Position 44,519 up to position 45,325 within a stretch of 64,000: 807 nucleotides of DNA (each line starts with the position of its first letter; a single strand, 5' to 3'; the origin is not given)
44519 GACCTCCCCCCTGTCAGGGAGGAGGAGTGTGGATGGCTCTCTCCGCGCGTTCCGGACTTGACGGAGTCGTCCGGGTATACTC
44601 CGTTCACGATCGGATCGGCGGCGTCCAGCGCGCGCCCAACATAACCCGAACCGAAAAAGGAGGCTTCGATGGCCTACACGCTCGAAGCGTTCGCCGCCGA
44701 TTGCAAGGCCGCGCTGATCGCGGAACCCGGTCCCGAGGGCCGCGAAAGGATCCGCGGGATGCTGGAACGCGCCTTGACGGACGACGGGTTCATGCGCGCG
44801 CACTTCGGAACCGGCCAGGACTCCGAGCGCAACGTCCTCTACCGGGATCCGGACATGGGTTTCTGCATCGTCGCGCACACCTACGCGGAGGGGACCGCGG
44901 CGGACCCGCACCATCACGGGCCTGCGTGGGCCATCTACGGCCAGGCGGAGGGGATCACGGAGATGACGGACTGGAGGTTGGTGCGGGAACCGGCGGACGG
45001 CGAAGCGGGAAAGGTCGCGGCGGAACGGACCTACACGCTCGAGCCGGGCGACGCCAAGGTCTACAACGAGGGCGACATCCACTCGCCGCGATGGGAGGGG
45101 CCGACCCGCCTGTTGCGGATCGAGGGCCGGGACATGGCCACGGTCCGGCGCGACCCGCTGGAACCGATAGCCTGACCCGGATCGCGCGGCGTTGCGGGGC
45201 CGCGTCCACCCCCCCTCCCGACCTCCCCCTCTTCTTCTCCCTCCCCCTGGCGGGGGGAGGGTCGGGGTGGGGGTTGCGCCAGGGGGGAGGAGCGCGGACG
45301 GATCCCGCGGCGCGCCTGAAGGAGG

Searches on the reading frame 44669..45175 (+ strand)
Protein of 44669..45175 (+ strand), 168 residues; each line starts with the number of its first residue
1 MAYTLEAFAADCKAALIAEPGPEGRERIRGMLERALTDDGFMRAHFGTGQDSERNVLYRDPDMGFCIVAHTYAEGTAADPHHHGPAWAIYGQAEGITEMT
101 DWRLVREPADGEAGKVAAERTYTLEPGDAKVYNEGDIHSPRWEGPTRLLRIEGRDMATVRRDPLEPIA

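Call 5: search_protein_families(library=pfam, proteins=[window:44669-45175:+], max_evalue=0.01)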
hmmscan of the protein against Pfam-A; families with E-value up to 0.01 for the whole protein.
window:44669-45175:+ (168 aa): 0 families

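Call 6: search_protein_families(library=ncbifam, proteins=[window:44669-45175:+], max_evalue=0.01)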
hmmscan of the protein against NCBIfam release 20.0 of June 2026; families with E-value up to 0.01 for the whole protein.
window:44669-45175:+ (168 aa): 0 families

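Call 22: find_encoding_contigs(protein=window:44669-45175:+, flank=10000, max_places=10)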
Protein window:44669-45175:+ (168 aa): no gene with exactly this product is on record in the collection.
